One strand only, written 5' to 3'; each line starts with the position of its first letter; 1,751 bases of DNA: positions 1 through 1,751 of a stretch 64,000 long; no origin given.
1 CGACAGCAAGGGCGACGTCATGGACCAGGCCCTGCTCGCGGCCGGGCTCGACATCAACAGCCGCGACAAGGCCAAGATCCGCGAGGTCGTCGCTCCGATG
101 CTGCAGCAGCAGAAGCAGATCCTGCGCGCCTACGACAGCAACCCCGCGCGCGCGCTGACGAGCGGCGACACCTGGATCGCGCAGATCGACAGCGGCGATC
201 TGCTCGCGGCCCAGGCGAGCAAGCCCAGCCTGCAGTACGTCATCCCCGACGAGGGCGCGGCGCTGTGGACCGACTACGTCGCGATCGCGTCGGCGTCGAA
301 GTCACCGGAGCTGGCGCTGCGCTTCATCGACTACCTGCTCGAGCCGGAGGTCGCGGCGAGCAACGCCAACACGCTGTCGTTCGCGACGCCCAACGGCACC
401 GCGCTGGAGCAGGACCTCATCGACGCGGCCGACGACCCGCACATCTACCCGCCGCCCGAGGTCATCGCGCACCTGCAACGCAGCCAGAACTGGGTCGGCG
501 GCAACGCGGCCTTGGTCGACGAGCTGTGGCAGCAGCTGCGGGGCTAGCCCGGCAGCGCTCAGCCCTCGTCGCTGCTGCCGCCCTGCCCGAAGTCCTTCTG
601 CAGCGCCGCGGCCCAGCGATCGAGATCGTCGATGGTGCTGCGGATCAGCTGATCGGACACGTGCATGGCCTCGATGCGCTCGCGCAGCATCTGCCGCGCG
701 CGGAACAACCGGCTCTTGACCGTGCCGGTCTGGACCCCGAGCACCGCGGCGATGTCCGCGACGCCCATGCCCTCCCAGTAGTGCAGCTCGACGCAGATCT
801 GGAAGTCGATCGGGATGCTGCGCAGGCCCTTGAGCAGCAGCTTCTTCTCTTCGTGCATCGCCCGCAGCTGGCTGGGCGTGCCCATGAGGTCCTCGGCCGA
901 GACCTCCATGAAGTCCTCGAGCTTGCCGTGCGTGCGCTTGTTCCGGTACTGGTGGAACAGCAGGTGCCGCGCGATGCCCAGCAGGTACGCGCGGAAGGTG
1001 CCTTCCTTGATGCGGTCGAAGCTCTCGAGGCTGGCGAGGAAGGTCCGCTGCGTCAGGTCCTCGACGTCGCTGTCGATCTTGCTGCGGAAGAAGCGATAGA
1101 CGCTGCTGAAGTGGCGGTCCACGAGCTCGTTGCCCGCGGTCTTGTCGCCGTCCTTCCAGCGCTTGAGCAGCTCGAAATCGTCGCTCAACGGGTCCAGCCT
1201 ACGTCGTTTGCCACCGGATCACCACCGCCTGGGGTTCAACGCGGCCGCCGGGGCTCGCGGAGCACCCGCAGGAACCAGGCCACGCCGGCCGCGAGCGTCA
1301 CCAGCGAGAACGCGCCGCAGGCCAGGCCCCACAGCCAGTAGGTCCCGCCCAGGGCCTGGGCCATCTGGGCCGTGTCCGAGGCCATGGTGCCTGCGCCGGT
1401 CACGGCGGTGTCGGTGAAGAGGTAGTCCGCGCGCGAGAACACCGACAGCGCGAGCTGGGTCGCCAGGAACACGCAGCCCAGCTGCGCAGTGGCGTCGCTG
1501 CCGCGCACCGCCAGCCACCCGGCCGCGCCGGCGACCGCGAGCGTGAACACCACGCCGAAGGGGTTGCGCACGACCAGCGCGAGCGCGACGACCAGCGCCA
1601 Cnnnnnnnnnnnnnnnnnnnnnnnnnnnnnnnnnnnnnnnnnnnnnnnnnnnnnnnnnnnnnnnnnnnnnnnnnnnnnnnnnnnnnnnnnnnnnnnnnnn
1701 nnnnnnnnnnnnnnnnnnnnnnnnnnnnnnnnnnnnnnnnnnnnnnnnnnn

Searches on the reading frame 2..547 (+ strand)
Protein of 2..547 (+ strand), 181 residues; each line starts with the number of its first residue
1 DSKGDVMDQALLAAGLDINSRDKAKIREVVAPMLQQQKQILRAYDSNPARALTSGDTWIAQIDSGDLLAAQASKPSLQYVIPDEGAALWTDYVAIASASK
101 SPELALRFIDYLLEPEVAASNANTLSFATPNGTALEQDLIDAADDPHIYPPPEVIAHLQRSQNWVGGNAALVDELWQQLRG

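Call 24: search_protein_families(library=pfam, proteins=[window:2-547:+], max_evalue=0.001)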
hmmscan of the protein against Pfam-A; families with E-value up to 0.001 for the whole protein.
window:2-547:+ (181 aa): 4 families
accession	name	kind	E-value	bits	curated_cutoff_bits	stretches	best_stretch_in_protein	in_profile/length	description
PF13416.11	SBP_bac_8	-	5.9e-14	53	27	1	6-147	135-276/279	Bacterial extracellular solute-binding protein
PF13343.11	SBP_bac_6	-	1.9e-07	31.3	24.6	1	22-127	118-217/245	Bacterial extracellular solute-binding protein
PF01547.30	SBP_bac_1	-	1.7e-05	25.4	26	1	34-118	207-306/307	Bacterial extracellular solute-binding protein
PF13531.11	SBP_bac_11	-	0.00026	21.3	25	1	38-118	145-218/227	Bacterial extracellular solute-binding protein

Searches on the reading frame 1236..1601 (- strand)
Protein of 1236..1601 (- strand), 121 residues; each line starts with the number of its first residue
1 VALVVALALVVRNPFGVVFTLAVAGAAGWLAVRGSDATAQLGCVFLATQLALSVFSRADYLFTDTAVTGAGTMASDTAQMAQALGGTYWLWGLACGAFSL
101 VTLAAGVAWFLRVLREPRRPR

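Call 24: search_protein_families(library=pfam, proteins=[window:1236-1601:-], max_evalue=0.001)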
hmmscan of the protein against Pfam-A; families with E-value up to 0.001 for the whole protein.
window:1236-1601:- (121 aa): 1 family
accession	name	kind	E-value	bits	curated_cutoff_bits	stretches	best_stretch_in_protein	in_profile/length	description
PF13398.12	Peptidase_M50B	-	5.7e-13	49.5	26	1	2-106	103-201/201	Peptidase M50B-like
